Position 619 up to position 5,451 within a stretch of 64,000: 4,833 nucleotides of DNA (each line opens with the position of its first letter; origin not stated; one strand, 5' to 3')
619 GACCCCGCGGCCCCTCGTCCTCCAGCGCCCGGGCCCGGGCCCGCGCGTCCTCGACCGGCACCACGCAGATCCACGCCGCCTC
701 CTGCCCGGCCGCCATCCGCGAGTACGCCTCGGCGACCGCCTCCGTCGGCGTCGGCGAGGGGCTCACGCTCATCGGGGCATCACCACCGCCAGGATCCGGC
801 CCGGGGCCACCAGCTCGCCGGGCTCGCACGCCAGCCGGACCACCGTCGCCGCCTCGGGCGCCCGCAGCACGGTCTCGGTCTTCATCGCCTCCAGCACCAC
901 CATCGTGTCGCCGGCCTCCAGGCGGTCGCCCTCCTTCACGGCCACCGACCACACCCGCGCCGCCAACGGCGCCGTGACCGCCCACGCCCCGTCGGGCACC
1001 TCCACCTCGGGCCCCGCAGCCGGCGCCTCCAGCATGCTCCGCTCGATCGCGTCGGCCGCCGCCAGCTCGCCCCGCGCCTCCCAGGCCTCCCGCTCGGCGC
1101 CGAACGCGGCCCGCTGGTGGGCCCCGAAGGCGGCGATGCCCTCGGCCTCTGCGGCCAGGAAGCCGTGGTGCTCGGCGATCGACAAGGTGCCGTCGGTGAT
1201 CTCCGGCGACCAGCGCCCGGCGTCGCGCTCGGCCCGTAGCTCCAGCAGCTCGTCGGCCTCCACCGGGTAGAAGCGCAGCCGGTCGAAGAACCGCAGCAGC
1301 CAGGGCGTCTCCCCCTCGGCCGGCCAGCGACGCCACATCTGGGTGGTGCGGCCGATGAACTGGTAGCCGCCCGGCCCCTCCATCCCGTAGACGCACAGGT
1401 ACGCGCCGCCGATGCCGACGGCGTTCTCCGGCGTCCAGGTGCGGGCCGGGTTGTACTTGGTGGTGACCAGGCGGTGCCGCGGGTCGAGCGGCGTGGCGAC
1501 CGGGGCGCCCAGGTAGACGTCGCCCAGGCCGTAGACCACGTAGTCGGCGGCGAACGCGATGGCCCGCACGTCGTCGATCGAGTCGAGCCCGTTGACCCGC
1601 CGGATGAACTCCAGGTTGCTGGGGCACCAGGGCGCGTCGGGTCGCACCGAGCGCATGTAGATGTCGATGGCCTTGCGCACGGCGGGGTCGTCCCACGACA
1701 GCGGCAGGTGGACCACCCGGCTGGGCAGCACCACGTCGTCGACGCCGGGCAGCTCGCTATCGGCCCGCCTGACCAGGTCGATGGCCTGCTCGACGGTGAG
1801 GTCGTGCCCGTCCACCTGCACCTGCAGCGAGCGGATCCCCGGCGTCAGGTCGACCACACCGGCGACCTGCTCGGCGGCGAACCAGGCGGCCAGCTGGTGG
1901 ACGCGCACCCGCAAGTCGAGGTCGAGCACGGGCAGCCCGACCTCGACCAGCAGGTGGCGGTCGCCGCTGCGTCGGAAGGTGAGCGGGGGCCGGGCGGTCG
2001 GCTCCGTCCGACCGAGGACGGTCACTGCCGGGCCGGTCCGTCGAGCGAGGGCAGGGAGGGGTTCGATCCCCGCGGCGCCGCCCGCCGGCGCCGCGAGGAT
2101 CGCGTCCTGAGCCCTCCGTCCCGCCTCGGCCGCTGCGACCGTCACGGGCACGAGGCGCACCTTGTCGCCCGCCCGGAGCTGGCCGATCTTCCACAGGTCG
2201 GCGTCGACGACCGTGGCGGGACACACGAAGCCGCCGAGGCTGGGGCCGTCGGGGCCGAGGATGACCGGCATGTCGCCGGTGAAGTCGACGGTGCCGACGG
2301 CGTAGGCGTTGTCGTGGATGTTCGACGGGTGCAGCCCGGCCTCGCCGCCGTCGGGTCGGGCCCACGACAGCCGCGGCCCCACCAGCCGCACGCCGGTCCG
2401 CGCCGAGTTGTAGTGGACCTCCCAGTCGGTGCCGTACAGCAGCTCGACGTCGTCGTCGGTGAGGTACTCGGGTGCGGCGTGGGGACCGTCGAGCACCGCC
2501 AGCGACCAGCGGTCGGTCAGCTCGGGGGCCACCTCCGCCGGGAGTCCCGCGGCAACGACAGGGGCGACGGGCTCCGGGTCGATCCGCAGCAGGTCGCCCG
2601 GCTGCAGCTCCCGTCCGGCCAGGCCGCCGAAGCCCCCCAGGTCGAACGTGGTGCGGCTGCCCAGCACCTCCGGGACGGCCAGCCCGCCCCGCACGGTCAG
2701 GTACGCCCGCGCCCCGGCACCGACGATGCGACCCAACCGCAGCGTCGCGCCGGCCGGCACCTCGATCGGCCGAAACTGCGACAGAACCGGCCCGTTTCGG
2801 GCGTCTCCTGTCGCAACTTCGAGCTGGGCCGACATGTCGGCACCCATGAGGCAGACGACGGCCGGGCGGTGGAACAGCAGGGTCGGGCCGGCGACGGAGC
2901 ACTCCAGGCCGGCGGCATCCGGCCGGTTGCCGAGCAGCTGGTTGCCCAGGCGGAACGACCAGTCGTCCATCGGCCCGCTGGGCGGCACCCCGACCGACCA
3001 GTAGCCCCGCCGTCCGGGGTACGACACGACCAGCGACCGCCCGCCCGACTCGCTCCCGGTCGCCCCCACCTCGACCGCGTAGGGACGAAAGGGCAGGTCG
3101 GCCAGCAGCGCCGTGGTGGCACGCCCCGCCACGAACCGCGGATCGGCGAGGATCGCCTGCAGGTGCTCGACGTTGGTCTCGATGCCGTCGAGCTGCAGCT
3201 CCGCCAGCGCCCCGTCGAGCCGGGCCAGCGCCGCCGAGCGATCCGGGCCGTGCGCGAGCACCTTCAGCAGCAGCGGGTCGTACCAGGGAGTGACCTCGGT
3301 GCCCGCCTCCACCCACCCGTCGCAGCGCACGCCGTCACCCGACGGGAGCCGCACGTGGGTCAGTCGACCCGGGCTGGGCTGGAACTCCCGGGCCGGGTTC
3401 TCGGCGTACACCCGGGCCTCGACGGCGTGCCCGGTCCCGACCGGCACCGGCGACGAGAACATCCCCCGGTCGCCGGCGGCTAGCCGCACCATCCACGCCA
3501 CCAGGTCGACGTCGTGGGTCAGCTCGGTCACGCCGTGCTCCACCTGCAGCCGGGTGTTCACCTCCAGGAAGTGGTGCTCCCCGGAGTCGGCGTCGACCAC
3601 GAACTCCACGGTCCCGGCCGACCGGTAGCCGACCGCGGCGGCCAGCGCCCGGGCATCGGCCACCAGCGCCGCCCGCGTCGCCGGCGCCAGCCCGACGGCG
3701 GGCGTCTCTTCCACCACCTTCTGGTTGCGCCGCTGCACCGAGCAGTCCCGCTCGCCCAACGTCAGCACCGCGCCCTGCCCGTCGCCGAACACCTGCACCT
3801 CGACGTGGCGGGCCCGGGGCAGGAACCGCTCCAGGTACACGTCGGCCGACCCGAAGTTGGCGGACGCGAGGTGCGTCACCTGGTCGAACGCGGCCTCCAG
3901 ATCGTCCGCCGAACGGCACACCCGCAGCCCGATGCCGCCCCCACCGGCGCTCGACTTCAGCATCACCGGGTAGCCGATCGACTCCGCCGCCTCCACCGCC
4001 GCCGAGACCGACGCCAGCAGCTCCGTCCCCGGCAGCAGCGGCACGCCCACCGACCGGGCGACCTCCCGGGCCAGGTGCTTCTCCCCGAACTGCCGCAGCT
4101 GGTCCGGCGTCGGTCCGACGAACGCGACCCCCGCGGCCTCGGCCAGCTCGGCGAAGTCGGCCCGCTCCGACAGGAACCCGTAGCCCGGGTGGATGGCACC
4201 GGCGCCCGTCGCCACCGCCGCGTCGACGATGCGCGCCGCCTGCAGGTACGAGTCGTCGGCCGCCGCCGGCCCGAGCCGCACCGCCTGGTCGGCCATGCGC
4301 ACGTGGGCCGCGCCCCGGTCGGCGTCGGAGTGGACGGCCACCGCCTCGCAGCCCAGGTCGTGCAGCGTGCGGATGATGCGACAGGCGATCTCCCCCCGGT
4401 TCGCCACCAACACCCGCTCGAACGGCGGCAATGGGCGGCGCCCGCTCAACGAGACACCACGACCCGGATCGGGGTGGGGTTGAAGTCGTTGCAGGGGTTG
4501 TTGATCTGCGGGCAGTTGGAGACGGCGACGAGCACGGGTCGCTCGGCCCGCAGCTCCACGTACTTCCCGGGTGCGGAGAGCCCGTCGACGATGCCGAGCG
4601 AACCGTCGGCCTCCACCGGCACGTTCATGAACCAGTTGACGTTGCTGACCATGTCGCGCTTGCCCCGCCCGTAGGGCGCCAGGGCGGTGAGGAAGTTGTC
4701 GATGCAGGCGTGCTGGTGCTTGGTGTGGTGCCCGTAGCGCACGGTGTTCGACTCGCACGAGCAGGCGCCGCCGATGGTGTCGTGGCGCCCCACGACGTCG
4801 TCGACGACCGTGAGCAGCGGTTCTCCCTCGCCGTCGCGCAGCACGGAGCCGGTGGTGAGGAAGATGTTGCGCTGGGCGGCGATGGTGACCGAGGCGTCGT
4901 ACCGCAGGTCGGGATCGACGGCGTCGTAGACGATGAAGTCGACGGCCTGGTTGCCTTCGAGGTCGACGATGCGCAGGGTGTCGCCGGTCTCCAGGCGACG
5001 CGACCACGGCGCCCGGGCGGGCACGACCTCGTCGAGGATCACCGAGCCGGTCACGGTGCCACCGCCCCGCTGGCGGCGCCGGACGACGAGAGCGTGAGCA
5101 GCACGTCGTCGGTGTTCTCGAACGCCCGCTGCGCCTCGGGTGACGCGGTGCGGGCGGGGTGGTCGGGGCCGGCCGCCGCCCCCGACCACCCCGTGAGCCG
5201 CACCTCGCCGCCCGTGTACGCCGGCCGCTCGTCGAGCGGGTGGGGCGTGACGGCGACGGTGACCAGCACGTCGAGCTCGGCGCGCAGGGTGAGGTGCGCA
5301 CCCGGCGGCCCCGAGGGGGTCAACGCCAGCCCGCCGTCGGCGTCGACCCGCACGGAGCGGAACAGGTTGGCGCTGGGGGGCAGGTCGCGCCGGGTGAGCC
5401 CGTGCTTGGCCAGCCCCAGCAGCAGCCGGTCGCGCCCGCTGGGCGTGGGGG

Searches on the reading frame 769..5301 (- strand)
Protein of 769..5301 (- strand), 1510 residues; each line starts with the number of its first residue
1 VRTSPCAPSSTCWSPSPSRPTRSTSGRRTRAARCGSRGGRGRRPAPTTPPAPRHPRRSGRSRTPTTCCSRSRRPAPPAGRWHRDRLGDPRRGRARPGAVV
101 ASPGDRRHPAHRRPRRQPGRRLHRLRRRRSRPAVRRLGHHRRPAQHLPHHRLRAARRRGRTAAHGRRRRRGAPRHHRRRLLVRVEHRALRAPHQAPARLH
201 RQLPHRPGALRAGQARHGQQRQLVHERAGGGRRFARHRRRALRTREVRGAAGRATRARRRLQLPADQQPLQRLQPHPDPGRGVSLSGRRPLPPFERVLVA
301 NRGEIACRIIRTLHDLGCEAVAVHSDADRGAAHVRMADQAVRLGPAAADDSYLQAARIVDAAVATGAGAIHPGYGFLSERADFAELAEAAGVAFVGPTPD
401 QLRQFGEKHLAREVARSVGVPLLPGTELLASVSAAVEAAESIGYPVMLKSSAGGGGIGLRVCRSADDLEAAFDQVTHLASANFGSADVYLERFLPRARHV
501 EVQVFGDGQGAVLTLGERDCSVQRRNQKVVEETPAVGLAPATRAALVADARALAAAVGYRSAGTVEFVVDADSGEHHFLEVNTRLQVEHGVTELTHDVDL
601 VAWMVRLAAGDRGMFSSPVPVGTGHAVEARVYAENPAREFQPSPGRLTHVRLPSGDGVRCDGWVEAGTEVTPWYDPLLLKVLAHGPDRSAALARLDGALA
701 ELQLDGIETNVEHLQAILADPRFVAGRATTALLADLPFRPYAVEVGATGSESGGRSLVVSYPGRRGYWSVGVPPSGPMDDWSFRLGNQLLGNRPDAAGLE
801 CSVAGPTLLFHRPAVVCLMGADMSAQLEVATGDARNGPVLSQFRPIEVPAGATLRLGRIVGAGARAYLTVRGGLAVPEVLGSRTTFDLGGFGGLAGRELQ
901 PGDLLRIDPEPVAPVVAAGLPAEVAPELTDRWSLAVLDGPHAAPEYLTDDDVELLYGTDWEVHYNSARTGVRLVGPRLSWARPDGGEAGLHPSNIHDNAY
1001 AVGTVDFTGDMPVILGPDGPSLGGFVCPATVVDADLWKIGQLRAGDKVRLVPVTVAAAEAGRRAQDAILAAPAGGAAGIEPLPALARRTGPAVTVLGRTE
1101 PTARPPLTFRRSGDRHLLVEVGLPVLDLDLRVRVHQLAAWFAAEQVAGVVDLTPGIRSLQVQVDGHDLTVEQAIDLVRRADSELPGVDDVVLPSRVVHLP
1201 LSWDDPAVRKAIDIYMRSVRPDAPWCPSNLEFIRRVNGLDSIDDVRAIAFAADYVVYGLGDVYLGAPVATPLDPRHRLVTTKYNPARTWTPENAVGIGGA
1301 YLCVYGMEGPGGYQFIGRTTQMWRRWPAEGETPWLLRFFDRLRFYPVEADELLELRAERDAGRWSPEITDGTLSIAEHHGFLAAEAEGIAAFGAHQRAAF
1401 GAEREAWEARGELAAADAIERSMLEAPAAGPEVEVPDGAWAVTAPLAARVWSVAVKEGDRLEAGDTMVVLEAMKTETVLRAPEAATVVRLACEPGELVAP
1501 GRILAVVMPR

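Call 40: search_protein_families(library=pfam, proteins=[window:769-5301:-])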
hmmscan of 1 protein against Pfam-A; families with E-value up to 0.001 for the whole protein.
window:769-5301:- (1510 aa): 8 families
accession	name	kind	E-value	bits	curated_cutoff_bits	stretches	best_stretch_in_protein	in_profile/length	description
PF02626.20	CT_A_B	-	7.7e-85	285.1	25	1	770-1051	1-260/261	Carboxyltransferase domain, subdomain A and B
PF02786.22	CPSase_L_D2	-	1e-59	202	19.8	1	408-611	2-206/211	Carbamoyl-phosphate synthase L chain, ATP binding domain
PF00289.28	Biotin_carb_N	-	2.5e-41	141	25.5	1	294-401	2-109/110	Biotin carboxylase, N-terminal domain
PF02682.21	CT_C_D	-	9.4e-37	127.1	22.1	1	1108-1325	2-194/202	Carboxyltransferase domain, subdomain C and D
PF02785.25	Biotin_carb_C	-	2.1e-34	118.3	32.4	1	628-734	1-107/108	Biotin carboxylase C-terminal domain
PF00364.28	Biotin_lipoyl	-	1e-10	41.7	22.1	1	1433-1506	3-72/73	Biotin-requiring enzyme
PF07478.18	Dala_Dala_lig_C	-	1.7e-08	34.7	24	1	436-583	29-174/204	D-ala D-ala ligase C-terminus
PF13549.11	ATP-grasp_5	-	0.00013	21.9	27.6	1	407-562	11-172/221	ATP-grasp domain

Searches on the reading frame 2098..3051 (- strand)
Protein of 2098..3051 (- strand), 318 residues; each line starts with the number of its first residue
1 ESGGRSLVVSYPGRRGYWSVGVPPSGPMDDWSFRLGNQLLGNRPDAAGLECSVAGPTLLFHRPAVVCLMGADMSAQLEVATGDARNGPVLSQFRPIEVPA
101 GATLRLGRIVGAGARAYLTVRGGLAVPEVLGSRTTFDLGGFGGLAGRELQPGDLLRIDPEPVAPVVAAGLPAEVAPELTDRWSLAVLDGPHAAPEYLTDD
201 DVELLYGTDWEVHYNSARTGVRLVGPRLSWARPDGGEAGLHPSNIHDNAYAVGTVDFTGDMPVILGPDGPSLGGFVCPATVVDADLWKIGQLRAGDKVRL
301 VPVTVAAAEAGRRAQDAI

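Call 42: search_solved_structures(query=window:2098-3051:-, show_alignments=2, max_evalue=1e-10)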
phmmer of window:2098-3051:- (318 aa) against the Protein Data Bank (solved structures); distinct sequences matched with E-value up to 1e-10: 6.
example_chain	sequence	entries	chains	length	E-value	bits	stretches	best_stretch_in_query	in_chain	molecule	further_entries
3va7_A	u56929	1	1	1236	3e-89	302.8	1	3-316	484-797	KLLA0E08119p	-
5i8i_A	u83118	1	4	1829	5.7e-89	301.9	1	3-316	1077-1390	Urea Amidolyase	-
9yx5_V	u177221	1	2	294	1.3e-20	77.2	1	8-300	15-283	Allophanate hydrolase subunit 2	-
3mml_A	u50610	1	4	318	2.2e-20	76.4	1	8-300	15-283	Allophanate hydrolase subunit 2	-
5dud_A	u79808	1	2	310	2.1e-19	73.2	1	7-313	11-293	YbgK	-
3oep_A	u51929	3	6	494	2.8e-13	53.1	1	13-299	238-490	Putative uncharacterized protein TTHA0988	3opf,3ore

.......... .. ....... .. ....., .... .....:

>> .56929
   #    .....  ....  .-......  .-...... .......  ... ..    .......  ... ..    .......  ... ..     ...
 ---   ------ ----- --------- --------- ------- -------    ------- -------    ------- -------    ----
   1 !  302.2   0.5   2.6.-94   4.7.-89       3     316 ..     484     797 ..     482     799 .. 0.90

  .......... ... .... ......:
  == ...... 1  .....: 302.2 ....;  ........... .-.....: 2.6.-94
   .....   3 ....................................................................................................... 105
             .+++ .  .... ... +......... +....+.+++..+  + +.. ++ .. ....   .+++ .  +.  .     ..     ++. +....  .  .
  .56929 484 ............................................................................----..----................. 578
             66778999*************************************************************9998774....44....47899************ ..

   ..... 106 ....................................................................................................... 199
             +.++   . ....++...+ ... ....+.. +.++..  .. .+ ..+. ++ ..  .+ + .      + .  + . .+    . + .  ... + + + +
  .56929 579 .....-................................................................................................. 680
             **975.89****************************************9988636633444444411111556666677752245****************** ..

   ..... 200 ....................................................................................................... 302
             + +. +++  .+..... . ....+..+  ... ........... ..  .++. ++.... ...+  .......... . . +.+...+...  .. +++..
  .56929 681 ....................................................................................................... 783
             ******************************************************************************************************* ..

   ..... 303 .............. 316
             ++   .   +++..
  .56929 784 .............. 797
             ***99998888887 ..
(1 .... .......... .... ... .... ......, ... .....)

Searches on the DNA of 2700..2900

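Call 39: search_with_rna_model(model_id=R1, source=window, start=2700, end=2900, filters=off, max_evalue=0.01, show_alignments=2)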
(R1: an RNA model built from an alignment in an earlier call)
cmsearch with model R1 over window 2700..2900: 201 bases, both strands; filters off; matches with E-value up to 0.01: 2.
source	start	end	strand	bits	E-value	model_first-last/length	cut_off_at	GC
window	2762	2830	-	33.1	2.5e-10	1-69/69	no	0.65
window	2762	2830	+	24.6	1e-07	1-69/69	no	0.65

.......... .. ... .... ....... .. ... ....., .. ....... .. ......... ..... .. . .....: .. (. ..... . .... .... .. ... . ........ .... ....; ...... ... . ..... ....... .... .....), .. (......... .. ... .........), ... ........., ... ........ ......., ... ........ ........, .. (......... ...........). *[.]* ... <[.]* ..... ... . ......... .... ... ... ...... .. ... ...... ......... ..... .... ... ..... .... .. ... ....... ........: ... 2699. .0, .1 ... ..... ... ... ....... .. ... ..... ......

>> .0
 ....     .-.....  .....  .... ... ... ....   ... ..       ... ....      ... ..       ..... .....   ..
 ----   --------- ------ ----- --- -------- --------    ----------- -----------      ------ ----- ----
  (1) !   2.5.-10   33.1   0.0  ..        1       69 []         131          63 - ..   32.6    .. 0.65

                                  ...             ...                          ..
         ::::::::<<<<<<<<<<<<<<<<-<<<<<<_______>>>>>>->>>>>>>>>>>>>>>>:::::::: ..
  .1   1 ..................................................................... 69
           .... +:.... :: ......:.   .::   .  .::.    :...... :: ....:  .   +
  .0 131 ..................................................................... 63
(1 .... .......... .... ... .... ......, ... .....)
